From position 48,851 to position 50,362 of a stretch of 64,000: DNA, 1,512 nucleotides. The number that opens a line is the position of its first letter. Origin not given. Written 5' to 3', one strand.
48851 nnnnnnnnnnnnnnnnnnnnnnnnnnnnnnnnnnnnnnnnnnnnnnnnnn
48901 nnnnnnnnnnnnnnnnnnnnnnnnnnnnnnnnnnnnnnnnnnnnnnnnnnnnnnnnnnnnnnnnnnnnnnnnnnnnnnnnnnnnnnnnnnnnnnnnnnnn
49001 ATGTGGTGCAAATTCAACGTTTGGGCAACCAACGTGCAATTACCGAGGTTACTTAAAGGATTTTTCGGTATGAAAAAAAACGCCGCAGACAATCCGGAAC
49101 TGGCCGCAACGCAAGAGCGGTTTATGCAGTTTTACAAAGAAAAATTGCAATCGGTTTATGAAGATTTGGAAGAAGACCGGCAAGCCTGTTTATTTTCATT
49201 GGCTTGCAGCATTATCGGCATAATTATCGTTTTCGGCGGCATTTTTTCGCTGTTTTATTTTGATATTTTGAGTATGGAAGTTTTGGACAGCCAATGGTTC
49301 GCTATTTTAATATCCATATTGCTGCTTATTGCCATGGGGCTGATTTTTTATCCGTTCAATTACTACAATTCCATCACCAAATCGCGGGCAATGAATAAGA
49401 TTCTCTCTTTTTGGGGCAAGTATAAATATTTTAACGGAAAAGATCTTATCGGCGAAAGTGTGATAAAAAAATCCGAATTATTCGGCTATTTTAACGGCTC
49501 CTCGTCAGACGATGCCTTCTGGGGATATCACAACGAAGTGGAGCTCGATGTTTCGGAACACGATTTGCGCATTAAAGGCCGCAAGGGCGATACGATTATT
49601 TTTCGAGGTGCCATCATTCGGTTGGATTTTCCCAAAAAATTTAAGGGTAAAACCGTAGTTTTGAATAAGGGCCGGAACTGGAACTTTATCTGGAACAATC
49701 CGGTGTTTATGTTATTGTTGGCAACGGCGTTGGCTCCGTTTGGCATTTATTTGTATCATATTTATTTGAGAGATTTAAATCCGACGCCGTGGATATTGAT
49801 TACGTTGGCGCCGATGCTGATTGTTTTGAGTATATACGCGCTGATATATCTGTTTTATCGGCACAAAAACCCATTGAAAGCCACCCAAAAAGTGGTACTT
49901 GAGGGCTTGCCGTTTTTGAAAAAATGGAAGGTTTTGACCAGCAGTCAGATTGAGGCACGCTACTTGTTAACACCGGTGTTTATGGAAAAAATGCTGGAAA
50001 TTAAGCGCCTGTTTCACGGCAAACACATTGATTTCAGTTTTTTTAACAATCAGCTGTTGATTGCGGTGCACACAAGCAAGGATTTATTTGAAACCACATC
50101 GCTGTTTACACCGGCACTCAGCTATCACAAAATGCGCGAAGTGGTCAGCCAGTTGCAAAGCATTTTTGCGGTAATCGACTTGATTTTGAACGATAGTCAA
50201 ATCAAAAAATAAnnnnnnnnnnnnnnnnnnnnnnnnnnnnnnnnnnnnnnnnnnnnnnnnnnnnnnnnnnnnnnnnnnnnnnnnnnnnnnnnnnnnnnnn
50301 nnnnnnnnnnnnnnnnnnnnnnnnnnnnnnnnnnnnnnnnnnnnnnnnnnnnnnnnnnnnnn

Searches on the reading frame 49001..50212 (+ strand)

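Call 8: search_protein_families(library=ncbifam, proteins=[window:49001-50212:+], max_evalue=0.1)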
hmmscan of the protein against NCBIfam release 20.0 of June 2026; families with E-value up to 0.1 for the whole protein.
window:49001-50212:+ (403 aa): 3 families
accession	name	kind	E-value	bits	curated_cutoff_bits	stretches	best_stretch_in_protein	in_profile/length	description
NF038216.1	ABZJ_00895_fam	subfamily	0.00078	19.4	33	1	60-116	65-121/134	ABZJ_00895 family protein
NF046000.1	MAG1210_fam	subfamily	0.02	13.6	275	0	39-124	42-122/550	MAG1210 family protein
NF033191.4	JDVT-CTERM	domain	0.039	13.9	27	0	271-290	16-35/35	JDVT-CTERM domain-containing protein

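Call 12: search_protein_families(library=pfam, proteins=[window:49001-50212:+], max_evalue=0.001)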
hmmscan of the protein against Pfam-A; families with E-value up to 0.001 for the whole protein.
window:49001-50212:+ (403 aa): 2 families
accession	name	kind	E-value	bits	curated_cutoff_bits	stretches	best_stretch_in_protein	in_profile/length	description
PF11335.13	DUF3137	-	3.8e-28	98.5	26.1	1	288-394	32-136/139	Protein of unknown function (DUF3137)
PF20990.2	DUF2207_C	-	0.00041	20.6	33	0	25-127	95-194/247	Predicted membrane protein (DUF2207) C-terminal domain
